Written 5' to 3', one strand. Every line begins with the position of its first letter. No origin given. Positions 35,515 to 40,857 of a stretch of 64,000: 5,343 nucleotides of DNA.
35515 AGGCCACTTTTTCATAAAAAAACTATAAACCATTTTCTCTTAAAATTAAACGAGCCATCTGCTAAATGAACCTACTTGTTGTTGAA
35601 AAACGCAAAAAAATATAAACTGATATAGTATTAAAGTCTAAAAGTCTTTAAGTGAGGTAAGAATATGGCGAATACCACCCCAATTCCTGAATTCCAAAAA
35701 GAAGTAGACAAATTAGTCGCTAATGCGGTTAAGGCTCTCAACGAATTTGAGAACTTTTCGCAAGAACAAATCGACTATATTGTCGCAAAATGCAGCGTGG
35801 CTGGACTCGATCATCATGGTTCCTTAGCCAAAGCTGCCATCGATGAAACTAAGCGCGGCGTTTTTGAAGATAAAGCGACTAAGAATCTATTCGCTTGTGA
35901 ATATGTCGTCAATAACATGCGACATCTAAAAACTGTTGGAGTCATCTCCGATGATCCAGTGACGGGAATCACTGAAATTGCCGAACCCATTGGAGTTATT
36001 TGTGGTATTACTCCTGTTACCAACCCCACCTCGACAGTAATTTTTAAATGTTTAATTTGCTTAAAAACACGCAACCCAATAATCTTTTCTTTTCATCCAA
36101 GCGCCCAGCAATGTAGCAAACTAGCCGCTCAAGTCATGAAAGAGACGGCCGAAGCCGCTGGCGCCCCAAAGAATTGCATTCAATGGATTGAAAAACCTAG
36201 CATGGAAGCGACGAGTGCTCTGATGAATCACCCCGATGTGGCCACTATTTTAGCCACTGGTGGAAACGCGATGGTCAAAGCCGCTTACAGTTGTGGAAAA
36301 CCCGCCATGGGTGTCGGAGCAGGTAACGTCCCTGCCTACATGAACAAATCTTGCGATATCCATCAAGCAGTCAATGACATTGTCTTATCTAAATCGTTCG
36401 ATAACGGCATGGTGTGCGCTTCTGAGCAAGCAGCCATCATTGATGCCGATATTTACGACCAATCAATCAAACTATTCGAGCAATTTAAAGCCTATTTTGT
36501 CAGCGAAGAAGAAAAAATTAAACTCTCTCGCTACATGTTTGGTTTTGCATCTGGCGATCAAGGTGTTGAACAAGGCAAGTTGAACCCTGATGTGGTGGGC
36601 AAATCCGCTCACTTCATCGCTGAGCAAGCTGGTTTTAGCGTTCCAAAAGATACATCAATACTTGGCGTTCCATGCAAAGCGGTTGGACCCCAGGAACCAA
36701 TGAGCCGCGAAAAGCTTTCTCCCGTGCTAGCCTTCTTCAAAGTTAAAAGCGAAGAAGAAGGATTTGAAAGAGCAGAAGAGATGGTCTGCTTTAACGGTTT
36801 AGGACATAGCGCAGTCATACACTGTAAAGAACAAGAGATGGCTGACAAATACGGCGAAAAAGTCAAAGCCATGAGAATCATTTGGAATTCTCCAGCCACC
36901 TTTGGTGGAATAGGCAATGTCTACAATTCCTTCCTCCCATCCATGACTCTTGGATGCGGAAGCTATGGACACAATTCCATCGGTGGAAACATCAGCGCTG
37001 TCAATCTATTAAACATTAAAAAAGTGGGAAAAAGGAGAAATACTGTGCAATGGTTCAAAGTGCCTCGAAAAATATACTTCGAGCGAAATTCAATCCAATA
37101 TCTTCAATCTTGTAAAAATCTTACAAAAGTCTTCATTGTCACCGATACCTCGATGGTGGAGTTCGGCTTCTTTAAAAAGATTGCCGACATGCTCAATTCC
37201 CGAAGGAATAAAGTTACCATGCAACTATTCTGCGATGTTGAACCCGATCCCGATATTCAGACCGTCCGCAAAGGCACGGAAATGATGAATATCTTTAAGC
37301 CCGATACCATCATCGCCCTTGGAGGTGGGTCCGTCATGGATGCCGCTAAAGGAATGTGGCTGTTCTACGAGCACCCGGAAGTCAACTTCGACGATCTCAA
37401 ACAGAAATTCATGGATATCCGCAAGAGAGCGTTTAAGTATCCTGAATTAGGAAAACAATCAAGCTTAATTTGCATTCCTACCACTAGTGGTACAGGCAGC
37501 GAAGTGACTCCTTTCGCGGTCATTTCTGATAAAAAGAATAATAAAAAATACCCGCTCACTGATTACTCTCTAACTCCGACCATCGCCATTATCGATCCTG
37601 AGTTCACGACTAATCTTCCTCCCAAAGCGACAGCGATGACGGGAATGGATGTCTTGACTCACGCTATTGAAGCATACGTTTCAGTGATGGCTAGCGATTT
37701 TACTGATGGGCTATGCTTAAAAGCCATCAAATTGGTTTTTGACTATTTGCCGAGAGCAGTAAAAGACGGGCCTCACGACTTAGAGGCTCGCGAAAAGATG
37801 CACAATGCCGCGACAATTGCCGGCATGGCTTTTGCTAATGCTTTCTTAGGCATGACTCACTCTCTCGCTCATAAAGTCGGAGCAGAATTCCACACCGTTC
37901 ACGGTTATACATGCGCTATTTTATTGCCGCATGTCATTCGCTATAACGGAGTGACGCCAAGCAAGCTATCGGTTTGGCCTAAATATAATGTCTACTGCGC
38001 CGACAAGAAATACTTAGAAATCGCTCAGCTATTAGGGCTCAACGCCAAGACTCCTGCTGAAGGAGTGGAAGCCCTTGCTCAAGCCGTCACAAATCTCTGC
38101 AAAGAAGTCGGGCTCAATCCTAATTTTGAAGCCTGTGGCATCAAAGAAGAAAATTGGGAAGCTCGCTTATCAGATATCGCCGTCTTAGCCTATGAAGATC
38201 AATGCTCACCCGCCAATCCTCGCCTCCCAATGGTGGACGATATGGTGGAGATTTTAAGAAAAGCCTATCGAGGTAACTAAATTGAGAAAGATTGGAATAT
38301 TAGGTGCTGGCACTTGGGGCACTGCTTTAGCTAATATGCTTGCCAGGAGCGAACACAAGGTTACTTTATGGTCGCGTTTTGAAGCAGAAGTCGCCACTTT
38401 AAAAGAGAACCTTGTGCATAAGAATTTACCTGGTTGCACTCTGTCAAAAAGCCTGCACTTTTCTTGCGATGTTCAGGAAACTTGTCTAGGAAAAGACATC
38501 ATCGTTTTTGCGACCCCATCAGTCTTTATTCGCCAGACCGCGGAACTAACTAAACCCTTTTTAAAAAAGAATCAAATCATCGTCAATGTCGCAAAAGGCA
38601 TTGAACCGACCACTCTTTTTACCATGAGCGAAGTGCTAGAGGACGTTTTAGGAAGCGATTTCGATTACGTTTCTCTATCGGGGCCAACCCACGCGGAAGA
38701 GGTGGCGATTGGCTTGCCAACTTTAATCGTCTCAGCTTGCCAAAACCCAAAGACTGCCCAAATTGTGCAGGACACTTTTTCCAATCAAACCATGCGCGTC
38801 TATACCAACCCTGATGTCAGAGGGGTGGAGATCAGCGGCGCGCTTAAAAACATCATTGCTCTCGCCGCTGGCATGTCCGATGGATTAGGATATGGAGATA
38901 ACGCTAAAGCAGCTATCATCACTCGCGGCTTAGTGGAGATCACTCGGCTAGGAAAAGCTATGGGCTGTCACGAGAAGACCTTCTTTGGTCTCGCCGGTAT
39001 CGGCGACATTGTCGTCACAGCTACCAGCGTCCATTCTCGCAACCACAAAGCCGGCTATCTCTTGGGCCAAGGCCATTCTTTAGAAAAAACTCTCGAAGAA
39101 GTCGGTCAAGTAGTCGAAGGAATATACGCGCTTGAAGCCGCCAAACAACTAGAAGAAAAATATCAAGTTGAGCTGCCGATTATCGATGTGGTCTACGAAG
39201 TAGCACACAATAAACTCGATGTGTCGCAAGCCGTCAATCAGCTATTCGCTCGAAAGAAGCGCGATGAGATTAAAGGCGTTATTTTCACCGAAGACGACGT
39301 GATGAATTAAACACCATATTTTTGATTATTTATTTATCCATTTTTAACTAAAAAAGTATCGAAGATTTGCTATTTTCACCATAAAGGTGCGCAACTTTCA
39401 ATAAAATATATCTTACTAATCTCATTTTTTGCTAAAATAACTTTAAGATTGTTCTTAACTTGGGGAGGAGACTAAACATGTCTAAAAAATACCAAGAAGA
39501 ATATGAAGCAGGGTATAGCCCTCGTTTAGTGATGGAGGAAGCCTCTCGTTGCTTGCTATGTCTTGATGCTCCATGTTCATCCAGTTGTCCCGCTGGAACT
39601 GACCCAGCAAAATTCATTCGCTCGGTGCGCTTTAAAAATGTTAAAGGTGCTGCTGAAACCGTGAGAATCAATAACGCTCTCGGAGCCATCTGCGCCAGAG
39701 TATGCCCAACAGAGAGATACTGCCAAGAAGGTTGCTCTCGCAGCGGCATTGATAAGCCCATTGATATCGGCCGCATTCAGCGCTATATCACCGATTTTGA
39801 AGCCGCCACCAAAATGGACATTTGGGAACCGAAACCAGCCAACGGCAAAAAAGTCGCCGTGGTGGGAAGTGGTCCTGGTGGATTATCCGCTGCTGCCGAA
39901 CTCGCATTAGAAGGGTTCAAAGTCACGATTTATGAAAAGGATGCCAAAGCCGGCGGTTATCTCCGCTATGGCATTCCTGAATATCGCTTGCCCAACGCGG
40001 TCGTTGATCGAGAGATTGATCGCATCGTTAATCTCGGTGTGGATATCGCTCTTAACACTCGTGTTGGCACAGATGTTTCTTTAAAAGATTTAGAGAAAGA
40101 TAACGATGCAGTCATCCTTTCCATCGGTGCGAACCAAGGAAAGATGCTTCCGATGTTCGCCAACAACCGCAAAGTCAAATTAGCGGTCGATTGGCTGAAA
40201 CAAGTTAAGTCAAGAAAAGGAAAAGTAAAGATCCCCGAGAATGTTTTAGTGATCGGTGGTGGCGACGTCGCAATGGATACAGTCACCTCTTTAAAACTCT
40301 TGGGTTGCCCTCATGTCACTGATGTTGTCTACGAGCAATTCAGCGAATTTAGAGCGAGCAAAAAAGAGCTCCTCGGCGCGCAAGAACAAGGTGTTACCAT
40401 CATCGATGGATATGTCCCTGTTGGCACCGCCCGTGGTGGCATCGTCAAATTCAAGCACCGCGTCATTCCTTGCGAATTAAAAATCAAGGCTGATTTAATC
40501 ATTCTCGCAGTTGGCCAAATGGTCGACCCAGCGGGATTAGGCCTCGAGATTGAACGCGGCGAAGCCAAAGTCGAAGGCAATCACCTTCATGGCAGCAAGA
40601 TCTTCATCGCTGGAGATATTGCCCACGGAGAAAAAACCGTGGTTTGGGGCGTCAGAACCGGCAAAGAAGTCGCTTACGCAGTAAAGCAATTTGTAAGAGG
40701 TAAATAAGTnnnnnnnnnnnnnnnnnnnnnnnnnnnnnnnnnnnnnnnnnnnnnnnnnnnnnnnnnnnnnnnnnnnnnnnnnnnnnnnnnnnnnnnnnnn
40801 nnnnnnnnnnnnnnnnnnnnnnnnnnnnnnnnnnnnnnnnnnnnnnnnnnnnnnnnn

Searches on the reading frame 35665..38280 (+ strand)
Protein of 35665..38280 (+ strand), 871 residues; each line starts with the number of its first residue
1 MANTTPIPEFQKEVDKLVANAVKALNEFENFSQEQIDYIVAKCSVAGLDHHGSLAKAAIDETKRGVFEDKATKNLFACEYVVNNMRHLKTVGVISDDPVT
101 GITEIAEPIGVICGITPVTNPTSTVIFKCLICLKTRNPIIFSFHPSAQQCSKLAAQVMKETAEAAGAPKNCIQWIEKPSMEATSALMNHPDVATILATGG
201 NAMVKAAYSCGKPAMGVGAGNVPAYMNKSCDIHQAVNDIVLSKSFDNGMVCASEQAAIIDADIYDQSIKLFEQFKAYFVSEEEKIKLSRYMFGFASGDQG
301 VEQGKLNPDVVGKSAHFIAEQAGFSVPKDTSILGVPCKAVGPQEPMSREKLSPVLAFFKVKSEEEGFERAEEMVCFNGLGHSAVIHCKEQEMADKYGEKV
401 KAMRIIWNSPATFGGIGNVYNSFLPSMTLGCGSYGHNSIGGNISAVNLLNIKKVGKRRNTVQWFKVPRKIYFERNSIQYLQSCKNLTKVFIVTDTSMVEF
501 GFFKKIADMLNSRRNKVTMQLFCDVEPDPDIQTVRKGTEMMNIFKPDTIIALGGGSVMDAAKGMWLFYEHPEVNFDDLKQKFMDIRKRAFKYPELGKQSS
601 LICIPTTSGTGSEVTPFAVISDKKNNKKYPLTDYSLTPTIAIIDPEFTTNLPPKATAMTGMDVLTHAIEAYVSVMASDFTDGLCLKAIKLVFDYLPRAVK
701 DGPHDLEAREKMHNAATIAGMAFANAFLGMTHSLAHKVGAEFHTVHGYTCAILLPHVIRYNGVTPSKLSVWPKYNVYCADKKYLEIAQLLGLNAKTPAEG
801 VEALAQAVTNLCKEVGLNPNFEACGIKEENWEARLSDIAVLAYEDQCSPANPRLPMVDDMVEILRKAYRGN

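Call 23: search_protein_families(library=pfam, proteins=[window:35665-38280:+], max_evalue=0.00001)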
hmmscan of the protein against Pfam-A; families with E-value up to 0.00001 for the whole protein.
window:35665-38280:+ (871 aa): 4 families
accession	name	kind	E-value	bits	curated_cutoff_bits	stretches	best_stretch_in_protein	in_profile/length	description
PF25137.1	ADH_Fe_C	-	2.6e-66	223.5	27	1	656-868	1-194/194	Fe-containing alcohol dehydrogenase family, C-terminal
PF00465.25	Fe-ADH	-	3.4e-45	154.1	31.3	1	467-645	1-168/168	Iron-containing alcohol dehydrogenase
PF00171.27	Aldedh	-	5.6e-25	88.2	23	1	11-413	28-428/461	Aldehyde dehydrogenase family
PF13685.12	Fe-ADH_2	-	6e-06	26.8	28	0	478-562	12-91/149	Iron-containing alcohol dehydrogenase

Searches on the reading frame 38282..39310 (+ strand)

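Call 35: search_protein_families(library=pfam, proteins=[window:38282-39310:+], max_evalue=0.00001)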
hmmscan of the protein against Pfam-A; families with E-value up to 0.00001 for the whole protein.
window:38282-39310:+ (342 aa): 6 families
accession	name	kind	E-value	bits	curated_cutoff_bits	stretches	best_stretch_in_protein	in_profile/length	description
PF07479.19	NAD_Gly3P_dh_C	-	4.5e-55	186.2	25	1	178-318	1-141/142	NAD-dependent glycerol-3-phosphate dehydrogenase C-terminus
PF01210.29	NAD_Gly3P_dh_N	-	2.7e-44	151.3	23.1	1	3-158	1-157/158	NAD-dependent glycerol-3-phosphate dehydrogenase N-terminus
PF20618.3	GPD_NAD_C_bact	-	7.7e-19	68.5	27.6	1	238-304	1-66/66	Bacterial GPD, NAD-dependent C-terminal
PF03807.23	F420_oxidored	-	2.5e-08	34.9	21.6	1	3-105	1-93/94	NADP oxidoreductase coenzyme F420-dependent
PF02558.23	ApbA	-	8.1e-08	32.5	22.2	1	4-108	1-104/150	Ketopantoate reductase PanE/ApbA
PF10727.15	Rossmann-like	-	6.1e-06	26.5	23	0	3-29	16-42/131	Rossmann-like domain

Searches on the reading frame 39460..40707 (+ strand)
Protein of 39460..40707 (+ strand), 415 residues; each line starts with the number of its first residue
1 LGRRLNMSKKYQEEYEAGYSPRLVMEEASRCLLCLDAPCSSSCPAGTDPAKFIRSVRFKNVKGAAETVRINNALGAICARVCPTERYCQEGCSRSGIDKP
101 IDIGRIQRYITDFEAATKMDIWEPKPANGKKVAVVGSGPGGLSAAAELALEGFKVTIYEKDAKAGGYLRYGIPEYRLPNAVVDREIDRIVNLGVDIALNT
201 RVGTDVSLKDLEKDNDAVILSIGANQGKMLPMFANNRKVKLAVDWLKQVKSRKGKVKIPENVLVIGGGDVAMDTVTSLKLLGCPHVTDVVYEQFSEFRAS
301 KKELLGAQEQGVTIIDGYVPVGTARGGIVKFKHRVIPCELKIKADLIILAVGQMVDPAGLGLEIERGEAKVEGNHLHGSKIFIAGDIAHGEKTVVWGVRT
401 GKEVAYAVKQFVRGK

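Call 36: search_protein_families(library=pfam, proteins=[window:39460-40707:+], max_evalue=0.00001)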
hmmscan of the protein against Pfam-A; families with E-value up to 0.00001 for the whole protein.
window:39460-40707:+ (415 aa): 4 families
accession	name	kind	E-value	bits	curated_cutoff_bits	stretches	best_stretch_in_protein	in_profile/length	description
PF14691.11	Fer4_20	-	1.6e-31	108.9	25.8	1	11-117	4-111/113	Dihydroprymidine dehydrogenase domain II, 4Fe-4S cluster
PF07992.20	Pyr_redox_2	-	1.7e-18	67.5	26.1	1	130-395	1-285/291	Pyridine nucleotide-disulphide oxidoreductase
PF13450.12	NAD_binding_8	-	3.8e-09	37.1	21.9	1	134-169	1-36/68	NAD(P)-binding Rossmann-like domain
PF00890.30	FAD_binding_2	-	6.6e-06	26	20.4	0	132-167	2-37/414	FAD binding domain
